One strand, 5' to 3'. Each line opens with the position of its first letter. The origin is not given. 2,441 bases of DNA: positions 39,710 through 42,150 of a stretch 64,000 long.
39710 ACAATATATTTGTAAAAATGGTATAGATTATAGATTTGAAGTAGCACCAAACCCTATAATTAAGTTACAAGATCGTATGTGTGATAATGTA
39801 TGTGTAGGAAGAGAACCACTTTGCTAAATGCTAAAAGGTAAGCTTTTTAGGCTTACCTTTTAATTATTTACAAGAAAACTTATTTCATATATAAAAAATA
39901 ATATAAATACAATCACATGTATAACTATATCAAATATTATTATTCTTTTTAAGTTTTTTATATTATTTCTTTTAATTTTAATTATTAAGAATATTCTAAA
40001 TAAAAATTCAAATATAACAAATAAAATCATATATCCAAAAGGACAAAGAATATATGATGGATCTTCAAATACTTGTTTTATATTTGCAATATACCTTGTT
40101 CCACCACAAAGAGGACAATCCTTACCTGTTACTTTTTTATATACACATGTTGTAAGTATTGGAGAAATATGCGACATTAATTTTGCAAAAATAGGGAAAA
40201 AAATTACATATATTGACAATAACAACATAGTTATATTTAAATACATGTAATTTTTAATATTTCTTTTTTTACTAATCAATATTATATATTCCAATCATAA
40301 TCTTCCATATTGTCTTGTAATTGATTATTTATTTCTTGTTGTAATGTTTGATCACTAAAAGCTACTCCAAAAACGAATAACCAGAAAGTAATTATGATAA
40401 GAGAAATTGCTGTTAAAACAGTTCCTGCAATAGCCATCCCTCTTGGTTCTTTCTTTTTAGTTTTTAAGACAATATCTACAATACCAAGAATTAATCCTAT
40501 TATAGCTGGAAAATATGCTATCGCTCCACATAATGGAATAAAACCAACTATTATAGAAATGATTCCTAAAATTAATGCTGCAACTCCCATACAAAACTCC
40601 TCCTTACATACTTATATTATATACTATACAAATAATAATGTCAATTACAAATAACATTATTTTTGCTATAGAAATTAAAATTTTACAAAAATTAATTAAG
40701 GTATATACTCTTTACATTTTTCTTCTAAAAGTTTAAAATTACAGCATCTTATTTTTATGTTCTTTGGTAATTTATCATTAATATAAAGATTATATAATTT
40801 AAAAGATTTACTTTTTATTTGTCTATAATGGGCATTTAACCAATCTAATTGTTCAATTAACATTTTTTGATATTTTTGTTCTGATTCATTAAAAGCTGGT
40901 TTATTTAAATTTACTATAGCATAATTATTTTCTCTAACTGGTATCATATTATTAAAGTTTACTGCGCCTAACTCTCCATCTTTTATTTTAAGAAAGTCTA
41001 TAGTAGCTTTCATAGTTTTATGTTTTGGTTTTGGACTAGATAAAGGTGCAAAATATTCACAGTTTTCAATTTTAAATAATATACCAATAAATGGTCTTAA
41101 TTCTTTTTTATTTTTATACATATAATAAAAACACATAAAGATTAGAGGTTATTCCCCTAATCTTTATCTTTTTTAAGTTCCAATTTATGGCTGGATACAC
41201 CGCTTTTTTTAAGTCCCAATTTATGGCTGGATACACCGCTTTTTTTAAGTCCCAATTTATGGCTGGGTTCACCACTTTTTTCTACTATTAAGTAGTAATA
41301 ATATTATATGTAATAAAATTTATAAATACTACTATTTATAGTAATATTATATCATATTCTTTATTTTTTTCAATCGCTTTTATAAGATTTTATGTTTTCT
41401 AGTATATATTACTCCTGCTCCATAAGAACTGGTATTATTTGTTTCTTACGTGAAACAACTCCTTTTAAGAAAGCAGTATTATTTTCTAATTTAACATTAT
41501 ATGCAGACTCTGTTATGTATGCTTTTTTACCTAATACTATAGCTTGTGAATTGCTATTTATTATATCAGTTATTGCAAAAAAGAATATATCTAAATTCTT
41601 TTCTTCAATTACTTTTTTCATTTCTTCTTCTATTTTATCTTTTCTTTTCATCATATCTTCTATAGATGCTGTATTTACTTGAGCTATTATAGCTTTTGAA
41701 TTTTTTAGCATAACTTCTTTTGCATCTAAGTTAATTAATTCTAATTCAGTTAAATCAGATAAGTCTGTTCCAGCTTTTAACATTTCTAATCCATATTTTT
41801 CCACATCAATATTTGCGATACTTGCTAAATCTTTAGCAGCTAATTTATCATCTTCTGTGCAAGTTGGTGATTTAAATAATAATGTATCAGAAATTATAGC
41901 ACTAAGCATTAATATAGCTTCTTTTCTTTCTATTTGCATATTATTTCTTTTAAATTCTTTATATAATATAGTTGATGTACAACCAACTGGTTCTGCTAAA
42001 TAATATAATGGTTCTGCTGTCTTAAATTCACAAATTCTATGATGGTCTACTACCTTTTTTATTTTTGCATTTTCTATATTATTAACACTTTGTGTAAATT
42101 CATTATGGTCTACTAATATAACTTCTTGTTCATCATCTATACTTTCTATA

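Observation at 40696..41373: Compact type III toxin-antitoxin locus: promoter, 3 x 36-nt RNA repeats, hairpin, short ToxN/AbiQ-like toxin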

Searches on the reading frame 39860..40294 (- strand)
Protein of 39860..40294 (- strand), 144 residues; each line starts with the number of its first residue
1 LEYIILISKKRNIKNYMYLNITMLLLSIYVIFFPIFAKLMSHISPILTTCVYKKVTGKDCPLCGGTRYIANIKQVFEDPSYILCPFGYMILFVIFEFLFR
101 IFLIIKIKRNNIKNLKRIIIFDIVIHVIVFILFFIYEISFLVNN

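Call 4: search_protein_families(library=pfam, proteins=[window:39860-40294:-], max_evalue=1)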
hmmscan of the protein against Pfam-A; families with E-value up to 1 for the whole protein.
window:39860-40294:- (144 aa): 3 families
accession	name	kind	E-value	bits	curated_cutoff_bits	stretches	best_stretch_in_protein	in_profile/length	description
PF10825.13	DUF2752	-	5.7e-05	23.6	27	1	50-71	1-22/49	Protein of unknown function (DUF2752)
PF06550.16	SPP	-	0.0051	16.8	23.9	1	73-139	23-80/283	Signal-peptide peptidase, presenilin aspartyl protease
PF19845.4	DUF6320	-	0.035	14.4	29.9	1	3-55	112-163/186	Family of unknown function (DUF6320)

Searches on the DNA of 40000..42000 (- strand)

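Call 6: search_rna_families(source=window, start=40000, end=42000, threshold=evalue, max_evalue=10, show_alignments=3)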
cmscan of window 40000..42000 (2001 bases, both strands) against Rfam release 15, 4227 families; matches with E-value up to 10: 8.
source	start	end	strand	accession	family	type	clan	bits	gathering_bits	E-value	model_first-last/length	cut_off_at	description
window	40545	40577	-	RF00012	U3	Gene; snRNA; snoRNA; CD-box;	CL00100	22.3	34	0.023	5-37/219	no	Small nucleolar RNA U3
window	41668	41757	+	RF01180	snoR110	Gene; snRNA; snoRNA; HACA-box;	-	21.7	44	1.4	1-89/89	no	Small nucleolar RNA snoR110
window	40972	41017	-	RF02098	DGCR5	Gene; lncRNA;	-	21.2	50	0.6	1-49/49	no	DiGeorge syndrome critical region gene 5 conserved region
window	41854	41942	+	RF00314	snoZ182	Gene; snRNA; snoRNA; CD-box;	-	18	80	5.2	1-92/92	no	Small nucleolar RNA Z182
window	41108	41164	-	RF02527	SSRC38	Gene; sRNA;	-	17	80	5.8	1-166/166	no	Streptococcus sRNA SSRC38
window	40022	40039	-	RF03803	MIR1886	Gene; miRNA;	-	16.7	62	8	17-34/52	no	MIR1886 microRNA precursor family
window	40126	40199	+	RF00705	mir-202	Gene; miRNA;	-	15.4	51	5.1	1-76/76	no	mir-202 microRNA precursor family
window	41118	41190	+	RF00455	mir-15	Gene; miRNA;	CL00085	15.2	57.3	3.9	1-88/88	no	mir-15 microRNA precursor family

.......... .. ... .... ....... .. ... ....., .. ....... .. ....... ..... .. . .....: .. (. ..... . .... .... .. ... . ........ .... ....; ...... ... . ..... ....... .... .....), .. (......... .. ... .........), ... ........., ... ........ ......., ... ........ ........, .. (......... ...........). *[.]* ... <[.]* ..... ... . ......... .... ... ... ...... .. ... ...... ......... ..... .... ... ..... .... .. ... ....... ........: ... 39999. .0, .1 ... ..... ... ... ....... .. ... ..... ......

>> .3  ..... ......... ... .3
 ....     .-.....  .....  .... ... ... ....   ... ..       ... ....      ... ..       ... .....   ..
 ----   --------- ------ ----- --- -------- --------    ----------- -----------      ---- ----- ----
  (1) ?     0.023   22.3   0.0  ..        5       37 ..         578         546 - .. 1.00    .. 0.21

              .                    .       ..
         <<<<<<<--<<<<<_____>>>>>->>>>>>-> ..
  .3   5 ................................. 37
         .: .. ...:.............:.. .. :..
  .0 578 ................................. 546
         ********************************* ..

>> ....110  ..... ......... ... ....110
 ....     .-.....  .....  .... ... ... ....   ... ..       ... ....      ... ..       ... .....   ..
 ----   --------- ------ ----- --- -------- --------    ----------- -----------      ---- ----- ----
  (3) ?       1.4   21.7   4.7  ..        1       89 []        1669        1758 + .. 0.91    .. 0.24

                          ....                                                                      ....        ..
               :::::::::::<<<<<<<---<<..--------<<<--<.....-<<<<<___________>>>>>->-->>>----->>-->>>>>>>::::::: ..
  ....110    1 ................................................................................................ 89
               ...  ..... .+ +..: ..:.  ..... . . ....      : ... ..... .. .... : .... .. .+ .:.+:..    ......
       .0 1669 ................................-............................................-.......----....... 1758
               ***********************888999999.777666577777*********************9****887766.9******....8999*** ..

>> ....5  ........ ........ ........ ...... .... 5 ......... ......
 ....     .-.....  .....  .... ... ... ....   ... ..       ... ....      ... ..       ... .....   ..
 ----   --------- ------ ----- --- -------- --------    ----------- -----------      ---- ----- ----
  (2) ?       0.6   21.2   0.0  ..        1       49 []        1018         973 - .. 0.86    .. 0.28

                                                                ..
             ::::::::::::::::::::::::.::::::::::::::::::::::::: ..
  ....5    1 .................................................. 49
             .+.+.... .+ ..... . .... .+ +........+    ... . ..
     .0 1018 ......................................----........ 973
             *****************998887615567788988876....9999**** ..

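Call 60: search_dna_similar(query=window:41135-41290:-, collection=phages, mode=distant, max_evalue=0.01, max_rows=10)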
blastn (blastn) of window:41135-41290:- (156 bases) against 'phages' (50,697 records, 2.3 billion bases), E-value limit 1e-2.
No match.

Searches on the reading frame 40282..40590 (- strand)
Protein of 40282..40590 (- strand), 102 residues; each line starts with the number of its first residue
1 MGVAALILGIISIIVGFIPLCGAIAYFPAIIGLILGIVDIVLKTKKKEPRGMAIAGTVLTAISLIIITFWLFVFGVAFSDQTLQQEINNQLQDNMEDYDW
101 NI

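Call 4: search_protein_families(library=pfam, proteins=[window:40282-40590:-], max_evalue=1)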
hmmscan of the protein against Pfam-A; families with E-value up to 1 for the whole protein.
window:40282-40590:- (102 aa): 8 families
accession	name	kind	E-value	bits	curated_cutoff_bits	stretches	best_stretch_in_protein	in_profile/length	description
PF13828.11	DUF4190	-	3e-05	24.1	35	1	1-67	1-59/62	Domain of unknown function (DUF4190)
PF09605.15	Trep_Strep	-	0.00016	22.2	28.7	1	4-95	59-148/185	Hypothetical bacterial integral membrane protein (Trep_Strep)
PF12725.13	DUF3810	-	0.00033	20.6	28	1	4-90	6-95/311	Protein of unknown function (DUF3810)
PF09991.14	DUF2232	-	0.0014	18.3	27.8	1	4-95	43-130/290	Predicted membrane protein (DUF2232)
PF13273.12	DUF4064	-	0.17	12.6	32.1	0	24-54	62-89/102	Protein of unknown function (DUF4064)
PF20563.3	DUF6773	-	0.21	11.8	27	1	29-94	96-162/163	Family of unknown function (DUF6773)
PF24661.1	DUF7649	-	0.47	11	27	0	10-74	9-76/85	Domain of unknown function (DUF7649)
PF04103.21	CD20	-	0.68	10.4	27.9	0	2-89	3-98/156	CD20-like family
